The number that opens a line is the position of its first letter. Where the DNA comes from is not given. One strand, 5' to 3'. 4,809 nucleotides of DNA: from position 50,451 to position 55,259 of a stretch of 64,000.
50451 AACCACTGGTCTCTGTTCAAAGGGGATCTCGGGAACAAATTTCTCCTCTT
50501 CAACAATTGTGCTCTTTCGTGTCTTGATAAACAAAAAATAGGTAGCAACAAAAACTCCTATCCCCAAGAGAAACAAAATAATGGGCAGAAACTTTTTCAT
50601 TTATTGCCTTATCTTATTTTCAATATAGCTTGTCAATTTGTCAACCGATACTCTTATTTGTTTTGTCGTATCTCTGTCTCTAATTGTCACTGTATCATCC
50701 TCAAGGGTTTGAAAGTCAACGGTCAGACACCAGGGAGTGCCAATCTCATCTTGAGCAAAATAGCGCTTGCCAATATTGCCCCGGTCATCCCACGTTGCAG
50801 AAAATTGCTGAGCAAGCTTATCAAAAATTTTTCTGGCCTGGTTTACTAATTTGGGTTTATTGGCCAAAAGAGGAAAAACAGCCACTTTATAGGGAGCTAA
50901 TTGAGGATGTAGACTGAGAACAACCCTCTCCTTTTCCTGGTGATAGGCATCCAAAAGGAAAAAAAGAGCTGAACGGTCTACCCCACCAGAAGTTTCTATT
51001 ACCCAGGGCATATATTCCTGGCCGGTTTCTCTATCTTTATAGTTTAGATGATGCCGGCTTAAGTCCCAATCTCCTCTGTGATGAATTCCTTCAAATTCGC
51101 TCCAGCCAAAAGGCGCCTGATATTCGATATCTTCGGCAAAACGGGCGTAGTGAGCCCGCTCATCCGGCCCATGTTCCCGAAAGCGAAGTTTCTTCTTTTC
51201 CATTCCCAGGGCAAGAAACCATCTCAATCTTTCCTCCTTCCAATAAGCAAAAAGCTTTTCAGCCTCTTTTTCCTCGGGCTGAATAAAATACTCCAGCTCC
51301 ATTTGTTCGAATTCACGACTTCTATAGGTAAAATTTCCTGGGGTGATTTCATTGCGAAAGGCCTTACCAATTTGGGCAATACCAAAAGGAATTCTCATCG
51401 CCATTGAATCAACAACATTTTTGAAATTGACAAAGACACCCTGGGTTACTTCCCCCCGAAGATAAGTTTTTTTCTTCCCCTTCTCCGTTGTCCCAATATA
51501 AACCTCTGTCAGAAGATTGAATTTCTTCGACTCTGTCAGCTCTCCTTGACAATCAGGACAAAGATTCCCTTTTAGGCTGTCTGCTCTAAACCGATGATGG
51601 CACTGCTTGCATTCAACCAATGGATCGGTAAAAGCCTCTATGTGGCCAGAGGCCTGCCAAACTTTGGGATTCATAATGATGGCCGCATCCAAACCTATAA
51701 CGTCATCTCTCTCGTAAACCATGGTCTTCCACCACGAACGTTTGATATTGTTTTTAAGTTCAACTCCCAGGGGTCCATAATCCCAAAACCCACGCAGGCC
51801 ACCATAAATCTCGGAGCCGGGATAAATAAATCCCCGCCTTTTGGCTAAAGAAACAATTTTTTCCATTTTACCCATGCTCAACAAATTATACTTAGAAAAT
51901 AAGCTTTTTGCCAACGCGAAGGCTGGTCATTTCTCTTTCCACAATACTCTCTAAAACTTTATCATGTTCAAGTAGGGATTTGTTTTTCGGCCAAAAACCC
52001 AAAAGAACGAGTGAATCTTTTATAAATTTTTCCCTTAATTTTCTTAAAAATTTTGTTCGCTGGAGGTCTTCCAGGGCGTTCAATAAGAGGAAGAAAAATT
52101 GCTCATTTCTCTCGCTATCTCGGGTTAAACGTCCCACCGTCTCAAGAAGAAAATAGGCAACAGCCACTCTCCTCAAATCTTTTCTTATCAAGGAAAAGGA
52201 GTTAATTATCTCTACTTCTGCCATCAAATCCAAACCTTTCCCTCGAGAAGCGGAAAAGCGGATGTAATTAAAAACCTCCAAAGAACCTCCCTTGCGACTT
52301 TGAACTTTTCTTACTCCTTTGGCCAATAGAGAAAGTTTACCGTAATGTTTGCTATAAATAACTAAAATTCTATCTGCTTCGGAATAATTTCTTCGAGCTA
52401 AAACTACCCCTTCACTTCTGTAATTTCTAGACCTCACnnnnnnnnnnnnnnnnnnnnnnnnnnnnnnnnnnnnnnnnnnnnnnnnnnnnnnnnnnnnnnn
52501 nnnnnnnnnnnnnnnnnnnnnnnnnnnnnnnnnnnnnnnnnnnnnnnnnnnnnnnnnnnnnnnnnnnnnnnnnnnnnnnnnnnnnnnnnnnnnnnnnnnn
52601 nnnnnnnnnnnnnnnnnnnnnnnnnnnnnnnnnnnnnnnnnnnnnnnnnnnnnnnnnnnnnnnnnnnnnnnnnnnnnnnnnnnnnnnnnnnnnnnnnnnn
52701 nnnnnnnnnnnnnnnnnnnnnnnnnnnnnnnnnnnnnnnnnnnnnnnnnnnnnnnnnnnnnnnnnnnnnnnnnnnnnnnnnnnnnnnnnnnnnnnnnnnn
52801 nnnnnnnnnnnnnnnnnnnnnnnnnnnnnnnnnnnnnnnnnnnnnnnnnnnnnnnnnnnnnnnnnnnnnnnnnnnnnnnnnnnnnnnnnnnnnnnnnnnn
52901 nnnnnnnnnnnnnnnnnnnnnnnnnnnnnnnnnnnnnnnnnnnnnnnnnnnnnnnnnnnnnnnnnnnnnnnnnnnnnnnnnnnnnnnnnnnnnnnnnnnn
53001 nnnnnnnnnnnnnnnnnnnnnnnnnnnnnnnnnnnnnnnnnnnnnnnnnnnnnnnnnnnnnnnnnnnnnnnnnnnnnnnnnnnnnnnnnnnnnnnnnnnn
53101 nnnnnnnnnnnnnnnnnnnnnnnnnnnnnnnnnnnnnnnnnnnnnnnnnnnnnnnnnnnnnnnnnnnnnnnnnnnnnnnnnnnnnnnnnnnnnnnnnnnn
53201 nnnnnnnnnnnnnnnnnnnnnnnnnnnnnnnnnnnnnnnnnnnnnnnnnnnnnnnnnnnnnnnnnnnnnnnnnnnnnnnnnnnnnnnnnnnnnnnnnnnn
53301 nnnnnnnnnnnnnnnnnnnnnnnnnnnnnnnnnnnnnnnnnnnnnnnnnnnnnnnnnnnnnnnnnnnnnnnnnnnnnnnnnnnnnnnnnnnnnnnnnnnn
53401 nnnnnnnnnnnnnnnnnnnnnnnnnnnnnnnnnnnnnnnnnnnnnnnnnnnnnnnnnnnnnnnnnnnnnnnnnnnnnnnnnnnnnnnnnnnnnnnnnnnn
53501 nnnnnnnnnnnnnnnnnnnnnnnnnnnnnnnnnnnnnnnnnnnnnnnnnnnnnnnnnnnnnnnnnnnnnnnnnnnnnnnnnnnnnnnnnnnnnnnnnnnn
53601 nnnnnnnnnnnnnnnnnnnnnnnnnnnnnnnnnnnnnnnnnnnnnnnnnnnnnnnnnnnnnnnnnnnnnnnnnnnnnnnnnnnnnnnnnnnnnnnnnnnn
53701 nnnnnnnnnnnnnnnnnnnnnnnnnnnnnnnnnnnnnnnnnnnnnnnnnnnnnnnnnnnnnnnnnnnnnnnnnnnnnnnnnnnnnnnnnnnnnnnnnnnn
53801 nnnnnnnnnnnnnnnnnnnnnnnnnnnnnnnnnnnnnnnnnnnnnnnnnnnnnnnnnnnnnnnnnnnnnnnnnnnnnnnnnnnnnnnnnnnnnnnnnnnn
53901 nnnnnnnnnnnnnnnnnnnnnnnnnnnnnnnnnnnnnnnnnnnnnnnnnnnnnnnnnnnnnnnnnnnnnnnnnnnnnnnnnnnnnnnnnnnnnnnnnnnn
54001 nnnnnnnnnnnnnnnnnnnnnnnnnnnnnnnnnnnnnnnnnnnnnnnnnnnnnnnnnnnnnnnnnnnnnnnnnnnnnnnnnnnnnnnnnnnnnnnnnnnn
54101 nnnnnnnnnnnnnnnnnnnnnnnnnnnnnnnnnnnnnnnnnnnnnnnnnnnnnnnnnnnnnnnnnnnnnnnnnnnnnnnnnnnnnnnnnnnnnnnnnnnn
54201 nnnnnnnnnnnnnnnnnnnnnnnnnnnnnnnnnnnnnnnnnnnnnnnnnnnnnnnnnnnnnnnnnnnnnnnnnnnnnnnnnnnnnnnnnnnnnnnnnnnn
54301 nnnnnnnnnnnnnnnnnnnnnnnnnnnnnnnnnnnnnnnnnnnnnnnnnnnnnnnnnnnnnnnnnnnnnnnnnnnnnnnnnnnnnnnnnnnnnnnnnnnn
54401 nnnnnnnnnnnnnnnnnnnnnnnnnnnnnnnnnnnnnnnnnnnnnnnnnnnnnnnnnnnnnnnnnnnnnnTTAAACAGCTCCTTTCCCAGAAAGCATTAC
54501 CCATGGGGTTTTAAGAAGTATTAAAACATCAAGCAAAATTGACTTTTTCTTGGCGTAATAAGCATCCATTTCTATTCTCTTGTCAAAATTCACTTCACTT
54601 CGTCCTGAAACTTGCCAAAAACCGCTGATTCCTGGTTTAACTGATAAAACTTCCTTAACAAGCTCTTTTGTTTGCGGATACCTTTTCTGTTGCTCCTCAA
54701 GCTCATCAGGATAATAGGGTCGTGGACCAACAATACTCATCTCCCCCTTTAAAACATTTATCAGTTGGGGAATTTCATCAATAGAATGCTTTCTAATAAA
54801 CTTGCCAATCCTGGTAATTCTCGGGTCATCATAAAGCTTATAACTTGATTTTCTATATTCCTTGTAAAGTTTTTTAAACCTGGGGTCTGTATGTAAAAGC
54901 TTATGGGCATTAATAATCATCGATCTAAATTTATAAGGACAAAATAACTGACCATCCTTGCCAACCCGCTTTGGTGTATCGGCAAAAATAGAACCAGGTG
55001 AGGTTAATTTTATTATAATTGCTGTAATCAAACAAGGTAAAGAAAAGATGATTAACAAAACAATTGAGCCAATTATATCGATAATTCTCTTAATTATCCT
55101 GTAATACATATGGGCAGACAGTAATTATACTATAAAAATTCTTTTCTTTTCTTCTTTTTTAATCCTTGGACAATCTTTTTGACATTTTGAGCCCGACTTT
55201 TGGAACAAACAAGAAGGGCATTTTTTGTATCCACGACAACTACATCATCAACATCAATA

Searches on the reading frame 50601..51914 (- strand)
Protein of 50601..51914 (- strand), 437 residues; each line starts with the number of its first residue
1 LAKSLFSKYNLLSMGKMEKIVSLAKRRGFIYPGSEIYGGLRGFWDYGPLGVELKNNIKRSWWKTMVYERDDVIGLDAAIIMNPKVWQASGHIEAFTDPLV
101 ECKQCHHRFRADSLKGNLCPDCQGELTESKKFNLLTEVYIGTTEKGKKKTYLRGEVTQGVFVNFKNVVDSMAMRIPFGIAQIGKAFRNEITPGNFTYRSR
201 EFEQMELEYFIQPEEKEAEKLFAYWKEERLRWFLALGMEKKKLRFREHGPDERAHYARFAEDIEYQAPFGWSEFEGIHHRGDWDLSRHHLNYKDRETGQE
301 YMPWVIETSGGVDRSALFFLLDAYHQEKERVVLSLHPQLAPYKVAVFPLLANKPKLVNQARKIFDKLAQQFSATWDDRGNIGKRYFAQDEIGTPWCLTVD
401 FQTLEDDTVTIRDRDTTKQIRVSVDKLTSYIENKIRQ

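Call 77: search_protein_families(library=pfam, proteins=[window:50601-51914:-], max_evalue=0.0001)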
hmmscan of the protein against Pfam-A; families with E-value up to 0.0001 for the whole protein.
window:50601-51914:- (437 aa): 2 families
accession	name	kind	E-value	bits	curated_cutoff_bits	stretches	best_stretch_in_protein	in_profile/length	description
PF03129.25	HGTP_anticodon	-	7.6e-20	71.3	21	1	343-433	1-93/94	Anticodon binding domain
PF00587.30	tRNA-synt_2b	-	8.5e-08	32.9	29.3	1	146-314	7-170/179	tRNA synthetase class II core domain (G, H, P, S and T)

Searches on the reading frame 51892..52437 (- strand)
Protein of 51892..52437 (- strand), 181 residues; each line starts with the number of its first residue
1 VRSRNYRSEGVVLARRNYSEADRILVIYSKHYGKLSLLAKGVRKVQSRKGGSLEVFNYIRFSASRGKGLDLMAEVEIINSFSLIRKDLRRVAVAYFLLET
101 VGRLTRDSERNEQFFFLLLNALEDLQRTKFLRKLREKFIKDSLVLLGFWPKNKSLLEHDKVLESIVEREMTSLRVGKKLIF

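Call 77: search_protein_families(library=pfam, proteins=[window:51892-52437:-], max_evalue=0.0001)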
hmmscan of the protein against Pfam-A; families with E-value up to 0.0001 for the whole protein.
window:51892-52437:- (181 aa): 2 families
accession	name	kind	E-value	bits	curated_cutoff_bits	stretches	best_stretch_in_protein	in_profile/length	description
PF11967.14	RecO_N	-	2.5e-21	75.9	27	1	5-81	3-80/80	Recombination protein O N terminal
PF02565.21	RecO_C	-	6e-07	29.8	22.1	1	85-148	1-64/157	Recombination protein O C terminal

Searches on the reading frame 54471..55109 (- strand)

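Call 77: search_protein_families(library=pfam, proteins=[window:54471-55109:-], max_evalue=0.0001)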
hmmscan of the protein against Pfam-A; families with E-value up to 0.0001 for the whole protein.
window:54471-55109:- (212 aa): 1 family
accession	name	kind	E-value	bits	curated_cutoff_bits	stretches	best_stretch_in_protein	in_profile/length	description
PF02397.22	Bac_transf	-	2.6e-59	200.2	27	1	7-206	1-178/179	Bacterial sugar transferase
